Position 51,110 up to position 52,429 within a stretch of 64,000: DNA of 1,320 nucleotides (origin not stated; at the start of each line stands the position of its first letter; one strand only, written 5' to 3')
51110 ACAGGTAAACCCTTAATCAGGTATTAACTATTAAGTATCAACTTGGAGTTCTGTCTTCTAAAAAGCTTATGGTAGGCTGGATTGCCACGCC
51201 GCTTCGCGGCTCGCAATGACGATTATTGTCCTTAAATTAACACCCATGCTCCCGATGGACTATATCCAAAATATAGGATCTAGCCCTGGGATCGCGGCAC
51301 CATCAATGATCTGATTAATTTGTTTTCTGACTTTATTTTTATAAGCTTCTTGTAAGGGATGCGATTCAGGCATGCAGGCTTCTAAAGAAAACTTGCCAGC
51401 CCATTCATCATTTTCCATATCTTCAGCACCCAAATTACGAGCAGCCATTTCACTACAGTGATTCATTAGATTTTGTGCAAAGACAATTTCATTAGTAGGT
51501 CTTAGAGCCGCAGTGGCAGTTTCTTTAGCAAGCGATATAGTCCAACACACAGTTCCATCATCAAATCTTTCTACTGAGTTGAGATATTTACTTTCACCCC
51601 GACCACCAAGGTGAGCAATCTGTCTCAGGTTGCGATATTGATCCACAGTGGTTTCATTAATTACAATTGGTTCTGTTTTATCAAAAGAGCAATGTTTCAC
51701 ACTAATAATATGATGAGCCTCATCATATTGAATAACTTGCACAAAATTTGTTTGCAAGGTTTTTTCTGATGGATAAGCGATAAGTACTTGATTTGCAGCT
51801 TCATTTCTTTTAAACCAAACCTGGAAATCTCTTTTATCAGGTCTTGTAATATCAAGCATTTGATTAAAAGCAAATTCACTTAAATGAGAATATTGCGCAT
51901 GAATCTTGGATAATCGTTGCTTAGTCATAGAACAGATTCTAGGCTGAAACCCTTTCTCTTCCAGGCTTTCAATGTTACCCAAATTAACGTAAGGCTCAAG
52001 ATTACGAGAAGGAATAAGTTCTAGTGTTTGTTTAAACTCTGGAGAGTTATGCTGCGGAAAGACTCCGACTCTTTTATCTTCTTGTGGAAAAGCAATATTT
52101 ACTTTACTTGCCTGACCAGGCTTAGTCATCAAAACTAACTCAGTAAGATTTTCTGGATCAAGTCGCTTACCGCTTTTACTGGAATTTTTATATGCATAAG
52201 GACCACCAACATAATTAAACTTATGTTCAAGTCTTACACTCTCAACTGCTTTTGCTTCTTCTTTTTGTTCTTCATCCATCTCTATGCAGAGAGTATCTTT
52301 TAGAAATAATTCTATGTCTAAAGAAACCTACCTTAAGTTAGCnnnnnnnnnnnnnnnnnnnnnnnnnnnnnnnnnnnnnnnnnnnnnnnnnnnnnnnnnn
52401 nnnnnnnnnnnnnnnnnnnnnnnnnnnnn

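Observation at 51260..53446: Tandem paralog pair (340 aa and 367 aa) defining an unrecognised conserved domain with Cys/His-containing motifs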

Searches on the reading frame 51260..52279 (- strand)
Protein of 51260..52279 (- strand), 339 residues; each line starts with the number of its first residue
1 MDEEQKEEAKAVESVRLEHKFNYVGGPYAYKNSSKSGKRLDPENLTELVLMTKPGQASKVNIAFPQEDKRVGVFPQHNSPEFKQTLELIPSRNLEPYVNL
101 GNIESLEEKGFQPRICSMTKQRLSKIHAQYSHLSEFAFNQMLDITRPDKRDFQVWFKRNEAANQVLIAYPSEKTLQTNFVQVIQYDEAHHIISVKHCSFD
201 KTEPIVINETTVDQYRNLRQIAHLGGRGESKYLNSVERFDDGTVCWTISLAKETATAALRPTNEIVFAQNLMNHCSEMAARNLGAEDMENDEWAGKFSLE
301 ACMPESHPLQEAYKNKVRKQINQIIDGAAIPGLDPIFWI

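Call 4: search_protein_families(library=pfam, proteins=[window:51260-52279:-], max_evalue=1)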
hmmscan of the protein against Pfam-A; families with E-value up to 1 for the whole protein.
window:51260-52279:- (339 aa): 2 families
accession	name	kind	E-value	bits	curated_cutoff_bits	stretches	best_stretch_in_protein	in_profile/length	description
PF01344.31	Kelch_1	-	0.028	14.4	20.1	1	225-247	18-40/46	Kelch motif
PF00455.28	DeoRC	-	0.082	13.3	31.8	1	116-193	81-158/160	DeoR C terminal sensor domain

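Call 5: search_protein_families(library=ncbifam, proteins=[window:51260-52279:-], max_evalue=1)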
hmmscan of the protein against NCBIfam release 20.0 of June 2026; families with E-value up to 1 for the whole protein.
window:51260-52279:- (339 aa): 0 families

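Call 7: find_homologous_proteins(query=window:51260-52279:-)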
Query window:51260-52279:- (339 aa): 76 proteins with E <= 0.001 among 930 candidates.
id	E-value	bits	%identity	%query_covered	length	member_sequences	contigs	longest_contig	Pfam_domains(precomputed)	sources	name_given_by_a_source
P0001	4.0e-218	741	95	100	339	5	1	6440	-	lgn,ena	-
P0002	2.9e-170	584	74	99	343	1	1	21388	-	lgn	-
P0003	2.9e-139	482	63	100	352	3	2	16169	-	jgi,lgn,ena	jgi:hypothetical protein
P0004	1.1e-137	477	61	99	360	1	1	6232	-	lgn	-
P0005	2.3e-137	476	60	100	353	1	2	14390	-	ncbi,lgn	-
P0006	3.0e-137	475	61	96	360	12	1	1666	-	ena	-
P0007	1.3e-136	473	63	100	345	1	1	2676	-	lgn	-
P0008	1.4e-135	470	60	100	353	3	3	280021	-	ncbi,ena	-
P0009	1.5e-135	470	63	96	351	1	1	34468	-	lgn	-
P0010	4.1e-135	468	58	100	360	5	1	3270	-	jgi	jgi:hypothetical protein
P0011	1.2e-134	467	61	96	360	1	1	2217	-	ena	-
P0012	4.4e-134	465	62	100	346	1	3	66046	-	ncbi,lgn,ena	-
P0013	6.0e-134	464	61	100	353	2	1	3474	-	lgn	-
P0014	6.8e-134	464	60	99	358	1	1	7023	-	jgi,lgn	-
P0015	8.9e-134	464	60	96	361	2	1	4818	-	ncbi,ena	-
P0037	1.7e-118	414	54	96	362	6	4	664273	-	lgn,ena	-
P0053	2.6e-111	390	53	100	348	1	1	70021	-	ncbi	-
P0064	1.4e-100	355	50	95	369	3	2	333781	-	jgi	jgi:hypothetical protein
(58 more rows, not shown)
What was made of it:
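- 51260..52279 (-): Gene A (339 aa). This is the A-type, ancestral-like copy. It is present in every A-bearing locus recovered and always lies next to ispD. 76 homologues at 42-95% identity (call 7).
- Family size and restriction: 76 clusters, with every source-given name a Melainabacteria or Cyanobacteria MAG (call 7).
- Tried and rejected: The JGI names 'SpoVG' and 'DeoR/GlpR' on two homologues (call 7) trace back to such noise.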

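Call 11: search_solved_structures(query=A1, max_evalue=10)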
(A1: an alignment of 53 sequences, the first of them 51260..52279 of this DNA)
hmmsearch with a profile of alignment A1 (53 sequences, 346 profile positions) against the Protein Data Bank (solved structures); distinct sequences matched with E-value up to 10: 68 (the best 60 are shown).
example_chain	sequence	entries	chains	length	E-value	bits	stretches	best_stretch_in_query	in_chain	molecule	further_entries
8pjx_A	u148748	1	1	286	3.3e-10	42.9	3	230-257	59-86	SAKe6FR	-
7on6_A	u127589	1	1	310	5.4e-07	32.3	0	230-273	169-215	SAKe6AE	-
8pjr_A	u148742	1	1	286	2.7e-06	30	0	226-273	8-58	SAKe6AC-LB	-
7pvp_A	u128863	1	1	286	1.2e-05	27.8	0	228-274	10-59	SAKe6BC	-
8cia_B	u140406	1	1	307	3.6e-05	26.3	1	229-256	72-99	Kelch like family member 20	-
8cia_A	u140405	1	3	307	4.2e-05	26.1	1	229-256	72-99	Kelch-like protein 20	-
8cia_E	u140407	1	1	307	4.2e-05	26.1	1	229-256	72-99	Kelch like family member 20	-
8pjv_A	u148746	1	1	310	8.5e-05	25.1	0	230-271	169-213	SAKe6DR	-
5yq4_A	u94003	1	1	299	9e-05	25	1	229-254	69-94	Kelch-like protein 20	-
6gy5_A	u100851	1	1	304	9.5e-05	24.9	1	229-254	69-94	Kelch-like protein 20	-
8pjt_A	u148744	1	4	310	0.0016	20.9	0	230-273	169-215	SAKe6DEref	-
7on8_A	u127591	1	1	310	0.0017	20.8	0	230-256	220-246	SAKe6AR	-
8pju_A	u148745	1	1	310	0.0056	19.1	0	230-274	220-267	SAKe6DEtal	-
8pjw_A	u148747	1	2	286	0.006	19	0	228-275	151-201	SAKe6FE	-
7k2l_B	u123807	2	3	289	0.021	17.2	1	230-270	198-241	Kelch-like ECH-associated protein 1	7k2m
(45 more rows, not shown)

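Call 16: find_encoding_contigs(protein=P0053, flank=10000, max_places=3)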
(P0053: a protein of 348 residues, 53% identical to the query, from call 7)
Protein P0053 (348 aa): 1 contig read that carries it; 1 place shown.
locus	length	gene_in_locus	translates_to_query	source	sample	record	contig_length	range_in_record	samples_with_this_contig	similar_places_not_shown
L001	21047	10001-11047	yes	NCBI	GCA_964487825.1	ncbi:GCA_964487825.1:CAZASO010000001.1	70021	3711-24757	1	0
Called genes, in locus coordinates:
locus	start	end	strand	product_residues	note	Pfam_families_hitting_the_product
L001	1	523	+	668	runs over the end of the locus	PF01134:GIDA, PF07992:Pyr_redox_2 (weak), PF12831:FAD_oxidored (weak), PF21680:GIDA_C_1st, PF13932:SAM_GIDA_C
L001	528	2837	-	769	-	PF00270:DEAD, PF04851:ResIII, PF22527:DEXQc_Suv3 (weak), PF00271:Helicase_C (weak), PF08148:DSHCT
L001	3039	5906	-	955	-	PF00133:tRNA-synt_1, PF01406:tRNA-synt_1e (faint), PF09334:tRNA-synt_1g, PF13603:tRNA-synt_1_2 (weak), PF08264:Anticodon_1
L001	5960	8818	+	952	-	PF00133:tRNA-synt_1, PF09334:tRNA-synt_1g (weak), PF08264:Anticodon_1, PF10458:Val_tRNA-synt_C (weak)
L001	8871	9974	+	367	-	-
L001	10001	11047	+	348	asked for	-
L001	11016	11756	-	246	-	PF01128:IspD, PF12804:NTP_transf_3 (weak)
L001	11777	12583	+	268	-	PF02899:Phage_int_SAM_1, PF00589:Phage_integrase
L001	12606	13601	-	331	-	PF12911:OppC_N (weak), PF00528:BPD_transp_1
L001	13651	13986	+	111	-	-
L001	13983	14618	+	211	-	PF02660:G3P_acyltransf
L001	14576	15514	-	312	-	PF01820:Dala_Dala_lig_N, PF02655:ATP-grasp_3, PF07478:Dala_Dala_lig_C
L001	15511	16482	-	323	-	PF04055:Radical_SAM, PF06968:BATS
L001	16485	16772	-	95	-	PF03776:MinE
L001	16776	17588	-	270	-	PF02374:ArsA_ATPase (weak), PF06564:CBP_BcsQ, PF09140:MipZ, PF10609:ParA, PF13614:AAA_31, PF00142:Fer4_NifH, PF01656:CbiA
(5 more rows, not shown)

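Call 18: find_encoding_contigs(protein=P0037, flank=10000, max_places=2)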
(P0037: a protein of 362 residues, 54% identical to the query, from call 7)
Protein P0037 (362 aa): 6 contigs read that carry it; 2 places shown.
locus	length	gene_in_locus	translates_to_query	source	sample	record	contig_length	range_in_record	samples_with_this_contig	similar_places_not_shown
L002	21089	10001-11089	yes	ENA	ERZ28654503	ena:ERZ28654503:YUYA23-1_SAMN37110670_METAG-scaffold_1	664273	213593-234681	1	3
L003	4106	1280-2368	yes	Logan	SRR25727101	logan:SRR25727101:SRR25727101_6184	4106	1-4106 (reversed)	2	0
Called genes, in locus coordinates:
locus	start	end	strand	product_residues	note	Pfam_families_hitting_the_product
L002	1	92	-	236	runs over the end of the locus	-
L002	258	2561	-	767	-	PF00270:DEAD, PF04851:ResIII, PF22527:DEXQc_Suv3 (weak), PF00271:Helicase_C, PF08148:DSHCT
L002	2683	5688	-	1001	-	PF00133:tRNA-synt_1, PF01921:tRNA-synt_1f (faint), PF09334:tRNA-synt_1g, PF13603:tRNA-synt_1_2 (weak), PF01406:tRNA-synt_1e (weak), PF09334:tRNA-synt_1g (weak), PF08264:Anticodon_1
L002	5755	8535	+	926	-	PF00133:tRNA-synt_1, PF09334:tRNA-synt_1g, PF13603:tRNA-synt_1_2 (weak), PF08264:Anticodon_1, PF10458:Val_tRNA-synt_C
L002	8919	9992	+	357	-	-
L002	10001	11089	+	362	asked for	-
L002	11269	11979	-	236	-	PF01128:IspD, PF12804:NTP_transf_3 (weak)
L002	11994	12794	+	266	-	PF02899:Phage_int_SAM_1, PF00589:Phage_integrase, PF22823:MrpR_C_cat (weak)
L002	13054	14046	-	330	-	PF12911:OppC_N (weak), PF00528:BPD_transp_1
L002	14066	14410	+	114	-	-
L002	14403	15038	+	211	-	PF02660:G3P_acyltransf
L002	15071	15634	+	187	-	PF01812:5-FTHF_cyc-lig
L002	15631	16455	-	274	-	PF08501:Shikimate_dh_N, PF01488:Shikimate_DH (weak)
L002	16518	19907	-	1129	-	PF25596:CPSase_L_D1, PF02786:CPSase_L_D2, PF07478:Dala_Dala_lig_C, PF02787:CPSase_L_D3, PF25596:CPSase_L_D1, PF02222:ATP-grasp, PF02786:CPSase_L_D2, PF07478:Dala_Dala_lig_C, +7 more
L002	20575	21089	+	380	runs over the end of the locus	-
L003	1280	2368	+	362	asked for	-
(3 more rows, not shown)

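Call 19: find_encoding_contigs(protein=P0064, flank=10000, max_places=2)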
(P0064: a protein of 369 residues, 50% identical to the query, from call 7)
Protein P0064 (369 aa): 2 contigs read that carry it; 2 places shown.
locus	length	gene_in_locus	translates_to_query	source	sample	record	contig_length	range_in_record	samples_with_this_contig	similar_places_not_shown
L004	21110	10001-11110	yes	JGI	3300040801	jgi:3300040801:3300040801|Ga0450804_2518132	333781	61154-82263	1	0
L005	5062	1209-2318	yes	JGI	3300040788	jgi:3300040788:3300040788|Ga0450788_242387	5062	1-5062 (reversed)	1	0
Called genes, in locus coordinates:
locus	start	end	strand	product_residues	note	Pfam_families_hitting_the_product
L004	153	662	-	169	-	-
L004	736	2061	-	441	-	PF00815:Histidinol_dh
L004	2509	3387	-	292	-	PF01842:ACT (weak), PF00551:Formyl_trans_N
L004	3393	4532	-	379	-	PF02086:MethyltransfD12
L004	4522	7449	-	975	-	PF00133:tRNA-synt_1, PF01406:tRNA-synt_1e (faint), PF01921:tRNA-synt_1f (faint), PF09334:tRNA-synt_1g, PF13603:tRNA-synt_1_2, PF08264:Anticodon_1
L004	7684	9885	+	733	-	PF07481:DUF1521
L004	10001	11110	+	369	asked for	-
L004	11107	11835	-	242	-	PF01128:IspD, PF12804:NTP_transf_3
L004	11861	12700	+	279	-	PF02899:Phage_int_SAM_1, PF00589:Phage_integrase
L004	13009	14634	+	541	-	-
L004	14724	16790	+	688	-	-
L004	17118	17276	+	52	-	-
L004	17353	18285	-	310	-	PF00480:ROK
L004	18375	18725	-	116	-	PF11969:DcpS_C, PF01230:HIT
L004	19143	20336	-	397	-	PF06089:Asparaginase_II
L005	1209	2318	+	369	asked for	-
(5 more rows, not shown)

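Call 20: predict_structure(alignment_id=A1)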
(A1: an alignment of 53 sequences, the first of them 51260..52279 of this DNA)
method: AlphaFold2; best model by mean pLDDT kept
length: 339 residues; sequences in the alignment: 53
mean_pLDDT: 79.4   pTM: 0.70
mean pLDDT of the five models: 79.4, 76.7, 76.2, 75.1, 73.9
residues with pLDDT >= 90: 133; 70-90: 126; 50-70: 38; < 50: 42
segments of 3 or more residues with pLDDT < 50: 1-9, 14-37
pLDDT, mean of each block of 10 residues (from residue 1): 44 41 44 44 55 52 53 56 85 90 91 91 85 82 83 91 92 90 91 91 90 86 85 91 92 92 91 92 92 91 90 92 83 83
secondary structure, 60 per line:
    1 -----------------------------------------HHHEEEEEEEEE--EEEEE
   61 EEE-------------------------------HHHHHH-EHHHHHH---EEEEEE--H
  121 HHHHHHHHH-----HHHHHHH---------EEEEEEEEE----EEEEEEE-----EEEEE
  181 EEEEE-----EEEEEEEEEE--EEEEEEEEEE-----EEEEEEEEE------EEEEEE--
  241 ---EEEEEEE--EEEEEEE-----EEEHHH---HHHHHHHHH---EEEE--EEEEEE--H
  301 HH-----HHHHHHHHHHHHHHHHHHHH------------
elements in order: E45-53 E56-63 H95-100 H103-108 E112-117 H120-129 H135-141 E151-159 E164-170 E176-185 E191-200 E203-212 E218-226 E233-238 E244-250 E253-259 E265-267 H274-282 E286-289 E292-297 H308-327
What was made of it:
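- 51260..52279 (-): AF2 model pLDDT 79, pTM 0.70 (call 20).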

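Call 22: search_protein_representatives(alignment_id=A1)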
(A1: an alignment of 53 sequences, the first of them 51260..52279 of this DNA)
Query: 53 sequences, 346 profile positions. Proteins with E-value up to 0.001 (for the whole library): 28; up to 1e-10: 19; up to 1e-30: 14. The best 28 are listed.
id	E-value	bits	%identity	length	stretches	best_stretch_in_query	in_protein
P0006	3.5e-163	559.1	-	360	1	1-345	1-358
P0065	5.9e-145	499.2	-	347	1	1-344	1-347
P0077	5.0e-118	410.6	-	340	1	11-344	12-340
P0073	3.0e-117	408.1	-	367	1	12-344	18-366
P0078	3.0e-114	398.2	-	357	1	9-345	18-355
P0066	7.2e-105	367.4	-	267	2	172-344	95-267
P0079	3.5e-102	358.5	-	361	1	9-345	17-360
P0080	5.5e-97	341.4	-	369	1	14-344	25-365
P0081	3.6e-89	315.7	-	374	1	11-343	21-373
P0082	2.4e-86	306.4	-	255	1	109-344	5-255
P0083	1.1e-80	287.8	-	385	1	13-344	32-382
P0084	5.4e-78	279.0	-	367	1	12-345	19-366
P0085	9.8e-62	225.5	-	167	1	166-324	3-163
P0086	7.0e-53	196.4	-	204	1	177-344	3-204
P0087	2.6e-27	112.3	-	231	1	264-344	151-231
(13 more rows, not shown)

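Call 25: fold_search(model_id=the predicted structure, library=pdb)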
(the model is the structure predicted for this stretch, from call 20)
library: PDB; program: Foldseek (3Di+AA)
matches with E <= 10: 901; with E <= 0.001: 0
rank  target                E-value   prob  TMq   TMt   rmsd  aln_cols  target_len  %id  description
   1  6l7i_G                6.0e-02  0.47  0.17  0.11  10.4       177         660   12  Signal substraction of TcdB1-TccC2 and part of TcdA1 (released 2021-03-31)
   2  3ec5                  6.0e-02  0.08  0.08  0.09  17.8       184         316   11  The crystal structure of Thioflavin-T (ThT) binding OspA mutant (released 2009-02-03)
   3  2hkd                  6.4e-02  0.11  0.09  0.09  17.4       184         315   10  The crystal structure of engineered OSPA (released 2006-11-21)
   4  3aum                  6.8e-02  0.87  0.20  0.27   9.8       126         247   10  Crystal structure of OspA mutant (released 2012-02-15)
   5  2i5z                  6.8e-02  0.82  0.20  0.26   9.8       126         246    8  The crystal structure of OspA mutant (released 2007-07-10)
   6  2gu1                  7.1e-02  0.25  0.14  0.14  17.2       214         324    9  Crystal structure of a zinc containing peptidase from vibrio cholerae (released 2006-07-04)
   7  4r03                  8.9e-02  0.35  0.13  0.35  12.0       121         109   12  Crystal structure of a DUF3836 family protein (BDI_3222) from Parabacteroides distasonis ATCC 8503 at 1.50 A resolution (released 2014-08-27)
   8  2af5                  9.9e-02  0.18  0.12  0.13  14.4       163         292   10  2.5A X-ray Structure of Engineered OspA protein (released 2006-08-01)
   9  7sfn_B                1.1e-01  0.51  0.16  0.32  16.6       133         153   10  Crystal structure of OlmO, a spirocyclase involved in the biosynthesis of oligomycin (released 2022-08-17)
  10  6j48                  1.2e-01  0.21  0.13  0.17  14.3       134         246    8  Glycine mutation on single layer beta-sheet of OspAsm1 (released 2019-03-06)
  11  2g8c                  1.2e-01  0.18  0.13  0.16  14.6       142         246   10  Atomic-resolution crystal structure of Borrelia burgdorferi OspA via surface entropy reduction (released 2006-08-08)
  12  3eex_A                1.3e-01  0.38  0.18  0.19  12.2       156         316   14  The crystal structure of OspA mutant (released 2009-09-08)
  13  5boi                  1.3e-01  0.10  0.11  0.14  16.4       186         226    6  Bacillus megaterium YpeB C-terminal domain (released 2015-08-12)
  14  9kz6_A                1.3e-01  0.08  0.12  0.04  20.8       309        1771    7  The cryo-EM structure of porcine serum MGAM (released 2025-12-10)
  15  6mjp_G                1.5e-01  0.04  0.08  0.08  15.6       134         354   10  LptB(E163Q)FGC from Vibrio cholerae (released 2019-03-27)
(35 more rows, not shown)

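Call 29: search_protein_families(library=pfam, alignment_id=A1, max_evalue=10)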
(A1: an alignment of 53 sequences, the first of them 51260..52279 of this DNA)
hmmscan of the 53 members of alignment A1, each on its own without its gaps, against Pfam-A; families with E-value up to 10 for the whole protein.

A. member 1, window:51260-52279:- (339 aa): 2 families
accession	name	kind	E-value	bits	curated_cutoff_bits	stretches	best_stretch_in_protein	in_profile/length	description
PF01344.31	Kelch_1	-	0.028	14.4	20.1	1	225-247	18-40/46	Kelch motif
PF00455.28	DeoRC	-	0.082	13.3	31.8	1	116-193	81-158/160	DeoR C terminal sensor domain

B. families by the number of members that match (of 53 scanned): 25 families
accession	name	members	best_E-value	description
PF00455.28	DeoRC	5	0.009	DeoR C terminal sensor domain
PF01344.31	Kelch_1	3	0.028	Kelch motif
PF04026.17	SpoVG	3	0.075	SpoVG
PF22467.3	KH_GLD-3_3rd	2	0.026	GLD-3 3rd KH domain (aka KH4)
PF25495.1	Peripla_BP_A-cyclase_1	2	0.17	Adenylate cyclase, periplasmic binding protein-like domain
PF12632.12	Vezatin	1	0.00042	Mysoin-binding motif of peroxisomes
PF10465.15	Inhibitor_I24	1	0.0035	PinA peptidase inhibitor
PF19079.5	CFSR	1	0.012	Collagen-flanked surface repeat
PF02581.23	TMP-TENI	1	0.02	Thiamine monophosphate synthase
PF04881.20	Adeno_GP19K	1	0.038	Adenovirus GP19K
PF06805.18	Lambda_tail_I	1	0.056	Bacteriophage lambda tail assembly protein I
PF18755.6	RAMA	1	0.063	Restriction Enzyme Adenine Methylase Associated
PF18218.6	Spa1_C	1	0.09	Lantibiotic immunity protein Spa1 C-terminal domain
PF20317.4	HTH_60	1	0.094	Helix-turn-helix domain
PF19037.6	Fuz_longin_2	1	0.096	Second Longin domain of FUZ, MON1 and HPS1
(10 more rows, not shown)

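Call 65: find_related_loci(query=A1, collection=viral_contigs, flank=3000)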
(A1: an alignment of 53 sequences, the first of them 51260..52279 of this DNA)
Query A1 (339 aa) in viral_contigs; peptide patterns used: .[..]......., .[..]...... (x = any residue, [..] = any of these).
6 stretches matched a pattern, but none encodes a relative of the query by tblastn (E <= 1e-3).
